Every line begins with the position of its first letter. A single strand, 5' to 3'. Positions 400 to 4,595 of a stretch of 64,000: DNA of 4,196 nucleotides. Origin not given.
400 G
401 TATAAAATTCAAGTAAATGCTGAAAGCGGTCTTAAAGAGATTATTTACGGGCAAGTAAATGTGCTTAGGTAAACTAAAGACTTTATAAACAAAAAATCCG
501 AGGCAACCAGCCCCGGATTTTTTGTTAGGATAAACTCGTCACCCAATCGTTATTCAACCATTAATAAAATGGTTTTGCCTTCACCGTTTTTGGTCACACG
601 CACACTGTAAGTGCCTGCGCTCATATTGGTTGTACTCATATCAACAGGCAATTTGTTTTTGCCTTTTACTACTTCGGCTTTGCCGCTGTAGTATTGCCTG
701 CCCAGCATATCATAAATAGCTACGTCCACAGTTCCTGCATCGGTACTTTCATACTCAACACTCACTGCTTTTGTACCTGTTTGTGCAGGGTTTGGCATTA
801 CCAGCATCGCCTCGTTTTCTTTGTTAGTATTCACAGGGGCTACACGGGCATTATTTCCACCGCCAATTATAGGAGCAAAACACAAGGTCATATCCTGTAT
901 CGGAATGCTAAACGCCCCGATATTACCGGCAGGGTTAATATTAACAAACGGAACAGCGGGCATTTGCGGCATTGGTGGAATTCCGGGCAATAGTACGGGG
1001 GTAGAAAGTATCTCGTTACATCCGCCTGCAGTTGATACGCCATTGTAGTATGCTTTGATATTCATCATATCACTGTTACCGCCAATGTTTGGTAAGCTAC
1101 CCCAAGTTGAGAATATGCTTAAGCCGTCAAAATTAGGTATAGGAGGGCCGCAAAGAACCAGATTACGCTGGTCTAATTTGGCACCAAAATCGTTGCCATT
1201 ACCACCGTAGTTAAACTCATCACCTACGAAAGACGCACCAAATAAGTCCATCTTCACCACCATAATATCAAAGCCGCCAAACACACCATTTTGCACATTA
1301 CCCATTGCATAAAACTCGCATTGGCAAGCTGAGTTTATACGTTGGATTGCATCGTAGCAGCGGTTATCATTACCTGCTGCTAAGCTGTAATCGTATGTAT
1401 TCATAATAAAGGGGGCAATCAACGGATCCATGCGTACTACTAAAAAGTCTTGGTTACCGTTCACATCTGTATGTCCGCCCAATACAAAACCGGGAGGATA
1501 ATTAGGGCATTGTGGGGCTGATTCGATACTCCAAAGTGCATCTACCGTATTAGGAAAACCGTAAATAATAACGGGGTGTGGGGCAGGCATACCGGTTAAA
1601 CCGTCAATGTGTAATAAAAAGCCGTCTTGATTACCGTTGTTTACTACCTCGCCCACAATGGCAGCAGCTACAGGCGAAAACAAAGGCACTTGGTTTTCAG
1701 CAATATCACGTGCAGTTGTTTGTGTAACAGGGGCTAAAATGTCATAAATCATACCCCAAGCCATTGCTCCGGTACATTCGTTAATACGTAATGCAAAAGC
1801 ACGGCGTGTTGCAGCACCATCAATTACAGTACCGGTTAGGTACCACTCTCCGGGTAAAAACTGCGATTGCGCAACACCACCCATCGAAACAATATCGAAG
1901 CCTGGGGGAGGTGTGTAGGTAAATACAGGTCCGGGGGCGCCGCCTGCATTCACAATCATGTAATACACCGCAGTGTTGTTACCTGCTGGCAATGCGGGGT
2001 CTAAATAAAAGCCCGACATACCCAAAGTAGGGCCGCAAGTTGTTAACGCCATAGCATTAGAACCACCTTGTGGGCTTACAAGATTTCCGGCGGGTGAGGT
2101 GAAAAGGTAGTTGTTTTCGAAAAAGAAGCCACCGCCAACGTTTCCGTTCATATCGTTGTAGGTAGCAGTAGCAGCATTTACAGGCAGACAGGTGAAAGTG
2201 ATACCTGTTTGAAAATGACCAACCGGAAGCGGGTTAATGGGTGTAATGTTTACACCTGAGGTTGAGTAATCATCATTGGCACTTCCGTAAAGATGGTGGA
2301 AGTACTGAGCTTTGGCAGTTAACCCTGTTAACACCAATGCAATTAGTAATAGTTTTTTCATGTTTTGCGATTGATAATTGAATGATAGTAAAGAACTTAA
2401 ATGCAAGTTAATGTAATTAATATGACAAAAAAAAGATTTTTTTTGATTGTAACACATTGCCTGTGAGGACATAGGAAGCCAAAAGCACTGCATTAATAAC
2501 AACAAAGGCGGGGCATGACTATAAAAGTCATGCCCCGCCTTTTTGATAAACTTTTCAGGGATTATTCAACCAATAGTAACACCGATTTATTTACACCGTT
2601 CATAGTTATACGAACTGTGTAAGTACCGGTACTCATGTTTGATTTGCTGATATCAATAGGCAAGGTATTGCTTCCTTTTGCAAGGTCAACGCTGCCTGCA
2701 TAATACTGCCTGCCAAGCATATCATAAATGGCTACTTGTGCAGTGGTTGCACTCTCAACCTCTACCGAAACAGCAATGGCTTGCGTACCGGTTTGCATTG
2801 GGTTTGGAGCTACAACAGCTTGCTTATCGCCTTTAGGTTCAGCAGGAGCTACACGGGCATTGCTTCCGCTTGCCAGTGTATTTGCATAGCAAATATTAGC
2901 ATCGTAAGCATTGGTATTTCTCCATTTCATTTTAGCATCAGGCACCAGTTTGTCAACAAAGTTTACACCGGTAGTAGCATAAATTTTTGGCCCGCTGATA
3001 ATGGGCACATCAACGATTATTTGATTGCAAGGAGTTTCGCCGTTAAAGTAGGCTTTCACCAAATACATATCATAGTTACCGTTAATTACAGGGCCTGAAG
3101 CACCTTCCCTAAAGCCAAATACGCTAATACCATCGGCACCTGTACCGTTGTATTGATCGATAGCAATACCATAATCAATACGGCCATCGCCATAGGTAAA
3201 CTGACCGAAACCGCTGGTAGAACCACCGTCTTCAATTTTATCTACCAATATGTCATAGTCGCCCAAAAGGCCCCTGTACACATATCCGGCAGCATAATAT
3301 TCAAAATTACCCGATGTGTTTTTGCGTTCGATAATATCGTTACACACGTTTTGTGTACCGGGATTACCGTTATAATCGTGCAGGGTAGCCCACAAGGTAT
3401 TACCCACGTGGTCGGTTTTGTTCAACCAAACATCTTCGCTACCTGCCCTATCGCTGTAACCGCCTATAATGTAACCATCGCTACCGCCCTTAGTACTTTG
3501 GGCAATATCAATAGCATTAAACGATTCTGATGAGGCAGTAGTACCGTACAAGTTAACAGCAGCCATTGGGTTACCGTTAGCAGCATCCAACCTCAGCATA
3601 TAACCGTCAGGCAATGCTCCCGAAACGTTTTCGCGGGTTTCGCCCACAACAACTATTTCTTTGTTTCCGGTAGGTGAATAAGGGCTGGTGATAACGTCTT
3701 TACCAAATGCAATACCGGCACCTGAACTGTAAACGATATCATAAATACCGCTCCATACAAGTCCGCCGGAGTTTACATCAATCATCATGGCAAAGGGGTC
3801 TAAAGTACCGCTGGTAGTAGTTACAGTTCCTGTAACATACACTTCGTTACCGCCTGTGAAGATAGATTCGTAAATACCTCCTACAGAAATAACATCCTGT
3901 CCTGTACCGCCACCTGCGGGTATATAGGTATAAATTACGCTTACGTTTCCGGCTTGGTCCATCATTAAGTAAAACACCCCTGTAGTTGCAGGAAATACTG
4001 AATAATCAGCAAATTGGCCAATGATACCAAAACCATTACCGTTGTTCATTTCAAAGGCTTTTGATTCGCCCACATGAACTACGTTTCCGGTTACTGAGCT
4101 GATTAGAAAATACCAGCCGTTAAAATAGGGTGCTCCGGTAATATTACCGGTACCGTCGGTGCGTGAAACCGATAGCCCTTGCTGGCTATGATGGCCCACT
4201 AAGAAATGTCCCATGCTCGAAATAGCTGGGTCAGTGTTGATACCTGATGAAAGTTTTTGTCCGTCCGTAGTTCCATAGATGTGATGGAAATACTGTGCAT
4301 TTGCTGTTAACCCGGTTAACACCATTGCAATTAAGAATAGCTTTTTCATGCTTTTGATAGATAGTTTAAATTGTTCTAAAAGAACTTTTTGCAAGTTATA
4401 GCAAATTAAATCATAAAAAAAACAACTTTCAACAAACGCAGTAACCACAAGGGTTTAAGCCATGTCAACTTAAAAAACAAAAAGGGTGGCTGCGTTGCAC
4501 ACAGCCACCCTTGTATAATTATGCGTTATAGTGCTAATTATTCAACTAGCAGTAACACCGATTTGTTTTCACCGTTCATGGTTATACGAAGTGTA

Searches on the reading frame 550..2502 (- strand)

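Call 28: search_protein_families(library=pfam, proteins=[window:550-2502:-], max_evalue=0.001)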
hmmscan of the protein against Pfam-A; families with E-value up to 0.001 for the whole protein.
window:550-2502:- (650 aa): 1 family
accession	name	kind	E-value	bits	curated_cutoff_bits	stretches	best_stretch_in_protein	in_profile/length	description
PF18962.6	Por_Secre_tail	-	1.2e-05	26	27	1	569-641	2-67/75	Secretion system C-terminal sorting domain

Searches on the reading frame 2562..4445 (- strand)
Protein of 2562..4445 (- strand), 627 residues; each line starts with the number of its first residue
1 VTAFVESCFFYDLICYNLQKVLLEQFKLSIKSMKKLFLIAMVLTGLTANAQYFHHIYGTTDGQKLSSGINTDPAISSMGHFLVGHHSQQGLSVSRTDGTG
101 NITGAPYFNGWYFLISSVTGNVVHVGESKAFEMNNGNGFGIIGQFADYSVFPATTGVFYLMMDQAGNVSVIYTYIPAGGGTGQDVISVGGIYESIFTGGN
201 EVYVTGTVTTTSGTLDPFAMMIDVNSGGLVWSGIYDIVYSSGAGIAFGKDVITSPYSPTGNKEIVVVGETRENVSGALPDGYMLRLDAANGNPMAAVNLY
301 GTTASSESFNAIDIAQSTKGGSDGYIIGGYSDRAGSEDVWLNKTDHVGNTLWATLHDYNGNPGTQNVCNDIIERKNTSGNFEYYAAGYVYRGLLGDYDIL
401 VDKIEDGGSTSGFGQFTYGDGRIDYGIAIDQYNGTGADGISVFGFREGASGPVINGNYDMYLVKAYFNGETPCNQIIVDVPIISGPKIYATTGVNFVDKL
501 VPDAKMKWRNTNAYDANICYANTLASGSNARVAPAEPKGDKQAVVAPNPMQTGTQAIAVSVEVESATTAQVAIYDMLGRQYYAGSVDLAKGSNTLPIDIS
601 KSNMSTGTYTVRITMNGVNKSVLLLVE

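Call 28: search_protein_families(library=pfam, proteins=[window:2562-4445:-], max_evalue=0.001)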
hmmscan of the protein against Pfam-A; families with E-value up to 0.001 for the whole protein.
window:2562-4445:- (627 aa): 1 family
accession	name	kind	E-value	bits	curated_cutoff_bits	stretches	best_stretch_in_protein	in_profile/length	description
PF18962.6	Por_Secre_tail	-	5e-06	27.2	27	1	547-617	3-66/75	Secretion system C-terminal sorting domain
